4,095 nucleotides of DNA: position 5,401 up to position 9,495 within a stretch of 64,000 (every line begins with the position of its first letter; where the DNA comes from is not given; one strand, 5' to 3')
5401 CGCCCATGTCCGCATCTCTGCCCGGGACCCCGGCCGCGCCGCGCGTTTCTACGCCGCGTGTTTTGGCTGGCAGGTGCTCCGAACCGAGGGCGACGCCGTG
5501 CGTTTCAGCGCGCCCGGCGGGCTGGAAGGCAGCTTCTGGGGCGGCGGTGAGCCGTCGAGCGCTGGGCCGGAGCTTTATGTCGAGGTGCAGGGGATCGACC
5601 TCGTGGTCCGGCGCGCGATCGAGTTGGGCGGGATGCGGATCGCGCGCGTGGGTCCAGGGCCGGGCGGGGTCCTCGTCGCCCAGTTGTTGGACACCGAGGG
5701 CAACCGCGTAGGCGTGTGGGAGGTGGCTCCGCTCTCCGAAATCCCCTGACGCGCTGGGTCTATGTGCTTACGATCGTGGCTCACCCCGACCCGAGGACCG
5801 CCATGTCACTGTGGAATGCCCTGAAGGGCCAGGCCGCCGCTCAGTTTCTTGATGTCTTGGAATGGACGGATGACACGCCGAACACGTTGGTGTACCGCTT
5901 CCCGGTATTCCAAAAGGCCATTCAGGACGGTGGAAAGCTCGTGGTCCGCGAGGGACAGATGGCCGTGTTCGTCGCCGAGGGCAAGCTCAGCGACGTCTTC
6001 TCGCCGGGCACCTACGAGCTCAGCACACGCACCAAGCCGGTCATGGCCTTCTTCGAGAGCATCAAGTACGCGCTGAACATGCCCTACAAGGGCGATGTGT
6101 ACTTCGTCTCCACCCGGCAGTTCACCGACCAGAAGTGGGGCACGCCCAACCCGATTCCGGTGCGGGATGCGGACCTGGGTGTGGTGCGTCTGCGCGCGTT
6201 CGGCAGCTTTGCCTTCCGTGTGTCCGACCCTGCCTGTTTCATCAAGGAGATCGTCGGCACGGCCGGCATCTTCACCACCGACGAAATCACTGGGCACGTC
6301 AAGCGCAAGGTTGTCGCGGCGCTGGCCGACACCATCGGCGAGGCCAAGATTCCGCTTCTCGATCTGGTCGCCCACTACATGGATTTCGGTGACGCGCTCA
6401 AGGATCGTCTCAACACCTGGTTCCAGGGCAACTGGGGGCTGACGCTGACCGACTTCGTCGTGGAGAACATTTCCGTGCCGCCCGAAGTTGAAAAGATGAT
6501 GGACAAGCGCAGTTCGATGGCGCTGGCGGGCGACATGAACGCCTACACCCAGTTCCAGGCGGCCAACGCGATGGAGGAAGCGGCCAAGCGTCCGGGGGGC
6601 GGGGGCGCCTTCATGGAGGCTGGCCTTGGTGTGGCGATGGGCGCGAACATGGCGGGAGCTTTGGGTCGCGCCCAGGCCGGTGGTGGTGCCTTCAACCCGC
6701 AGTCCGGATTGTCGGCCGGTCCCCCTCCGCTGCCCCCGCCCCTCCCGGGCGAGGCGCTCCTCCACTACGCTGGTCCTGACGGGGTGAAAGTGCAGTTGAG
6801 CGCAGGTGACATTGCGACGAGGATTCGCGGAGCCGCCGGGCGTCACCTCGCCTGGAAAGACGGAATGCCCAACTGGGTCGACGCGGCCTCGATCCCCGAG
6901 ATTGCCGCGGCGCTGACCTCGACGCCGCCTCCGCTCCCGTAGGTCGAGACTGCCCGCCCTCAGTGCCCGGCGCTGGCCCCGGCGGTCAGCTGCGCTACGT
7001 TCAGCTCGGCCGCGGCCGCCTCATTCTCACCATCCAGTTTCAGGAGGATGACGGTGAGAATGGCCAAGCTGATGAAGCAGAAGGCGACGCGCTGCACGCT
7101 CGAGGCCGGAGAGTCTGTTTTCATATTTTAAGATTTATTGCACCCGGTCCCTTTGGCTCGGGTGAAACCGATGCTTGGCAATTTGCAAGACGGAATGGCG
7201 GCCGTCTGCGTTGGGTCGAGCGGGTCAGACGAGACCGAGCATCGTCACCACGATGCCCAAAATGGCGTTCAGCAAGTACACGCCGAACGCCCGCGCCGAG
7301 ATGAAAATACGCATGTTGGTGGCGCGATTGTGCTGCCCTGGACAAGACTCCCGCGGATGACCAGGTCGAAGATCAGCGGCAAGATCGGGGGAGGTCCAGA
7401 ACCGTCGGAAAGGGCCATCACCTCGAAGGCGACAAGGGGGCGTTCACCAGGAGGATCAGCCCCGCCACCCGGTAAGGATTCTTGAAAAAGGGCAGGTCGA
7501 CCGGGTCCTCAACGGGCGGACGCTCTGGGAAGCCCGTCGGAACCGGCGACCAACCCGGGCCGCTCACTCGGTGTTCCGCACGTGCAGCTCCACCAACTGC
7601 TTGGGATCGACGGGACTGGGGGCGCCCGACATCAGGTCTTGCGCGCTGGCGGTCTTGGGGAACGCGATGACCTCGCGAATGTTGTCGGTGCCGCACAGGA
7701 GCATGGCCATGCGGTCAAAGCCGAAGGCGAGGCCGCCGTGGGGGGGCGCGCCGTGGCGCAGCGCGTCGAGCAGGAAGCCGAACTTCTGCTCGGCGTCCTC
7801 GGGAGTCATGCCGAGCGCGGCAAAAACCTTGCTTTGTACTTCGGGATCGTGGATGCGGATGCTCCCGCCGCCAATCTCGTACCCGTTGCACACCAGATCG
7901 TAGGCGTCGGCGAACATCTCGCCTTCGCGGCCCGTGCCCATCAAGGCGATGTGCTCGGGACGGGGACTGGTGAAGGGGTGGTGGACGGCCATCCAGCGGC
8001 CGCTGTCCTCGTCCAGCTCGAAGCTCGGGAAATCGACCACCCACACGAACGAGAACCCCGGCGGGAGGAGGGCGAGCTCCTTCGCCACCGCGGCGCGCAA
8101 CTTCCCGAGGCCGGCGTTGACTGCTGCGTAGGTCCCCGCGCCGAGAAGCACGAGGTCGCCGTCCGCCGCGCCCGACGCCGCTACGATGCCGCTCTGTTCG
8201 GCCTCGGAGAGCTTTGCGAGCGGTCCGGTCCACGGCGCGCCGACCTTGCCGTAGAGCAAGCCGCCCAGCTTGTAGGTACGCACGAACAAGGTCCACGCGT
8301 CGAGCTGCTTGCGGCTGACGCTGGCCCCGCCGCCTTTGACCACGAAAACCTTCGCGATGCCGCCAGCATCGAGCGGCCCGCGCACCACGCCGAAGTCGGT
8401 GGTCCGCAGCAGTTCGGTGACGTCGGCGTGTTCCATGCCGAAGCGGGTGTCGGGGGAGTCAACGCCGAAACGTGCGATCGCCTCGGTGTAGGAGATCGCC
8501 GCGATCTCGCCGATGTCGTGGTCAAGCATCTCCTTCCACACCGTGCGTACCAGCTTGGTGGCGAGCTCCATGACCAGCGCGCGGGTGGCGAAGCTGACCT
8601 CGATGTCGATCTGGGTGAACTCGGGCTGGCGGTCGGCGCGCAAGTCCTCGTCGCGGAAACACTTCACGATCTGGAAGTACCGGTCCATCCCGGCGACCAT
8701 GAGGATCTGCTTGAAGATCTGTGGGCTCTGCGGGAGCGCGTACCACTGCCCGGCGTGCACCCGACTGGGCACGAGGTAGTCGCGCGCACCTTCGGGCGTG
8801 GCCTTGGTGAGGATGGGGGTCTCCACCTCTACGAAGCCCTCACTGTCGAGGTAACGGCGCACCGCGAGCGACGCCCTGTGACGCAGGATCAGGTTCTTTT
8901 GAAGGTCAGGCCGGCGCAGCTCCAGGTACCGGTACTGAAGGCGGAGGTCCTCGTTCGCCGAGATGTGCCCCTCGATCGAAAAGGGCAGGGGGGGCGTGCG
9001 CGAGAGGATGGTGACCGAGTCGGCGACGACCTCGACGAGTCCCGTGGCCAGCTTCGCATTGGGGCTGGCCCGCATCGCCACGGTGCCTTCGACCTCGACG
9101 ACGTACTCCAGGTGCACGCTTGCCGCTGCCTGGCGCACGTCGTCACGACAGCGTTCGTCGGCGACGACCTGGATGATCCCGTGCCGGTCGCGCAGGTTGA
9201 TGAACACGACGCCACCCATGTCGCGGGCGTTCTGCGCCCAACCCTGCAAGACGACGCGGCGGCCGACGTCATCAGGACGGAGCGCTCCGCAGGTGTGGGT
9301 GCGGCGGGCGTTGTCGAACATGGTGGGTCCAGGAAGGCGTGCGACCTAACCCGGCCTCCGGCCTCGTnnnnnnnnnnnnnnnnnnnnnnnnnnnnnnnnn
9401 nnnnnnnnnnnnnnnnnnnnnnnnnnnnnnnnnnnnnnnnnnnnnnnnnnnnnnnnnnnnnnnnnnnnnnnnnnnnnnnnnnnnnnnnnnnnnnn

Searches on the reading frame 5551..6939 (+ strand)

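Call 18: search_protein_families(library=pfam, proteins=[window:5551-6939:+], max_evalue=0.00001)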
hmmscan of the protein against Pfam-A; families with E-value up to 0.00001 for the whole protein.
window:5551-6939:+ (463 aa): 2 families
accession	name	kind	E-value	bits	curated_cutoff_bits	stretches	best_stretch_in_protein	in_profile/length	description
PF13421.11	Band_7_1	-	1.1e-77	260.8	24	1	114-324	1-210/211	SPFH domain-Band 7 family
PF01145.31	Band_7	-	5.2e-14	53.1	23.6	1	131-324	2-162/176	SPFH domain / Band 7 family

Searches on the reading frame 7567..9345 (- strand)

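Call 18: search_protein_families(library=pfam, proteins=[window:7567-9345:-], max_evalue=0.00001)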
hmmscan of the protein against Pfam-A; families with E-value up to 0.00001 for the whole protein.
window:7567-9345:- (593 aa): 3 families
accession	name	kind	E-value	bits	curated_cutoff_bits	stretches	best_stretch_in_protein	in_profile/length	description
PF00152.25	tRNA-synt_2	-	2.1e-117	392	25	1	131-565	1-307/308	tRNA synthetases class II (D, K and N)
PF02938.19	GAD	-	8.1e-16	58.5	23.4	1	323-410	3-92/95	GAD domain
PF01336.31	tRNA_anti-codon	-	5.1e-14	52.4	27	1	31-114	1-75/75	OB-fold nucleic acid binding domain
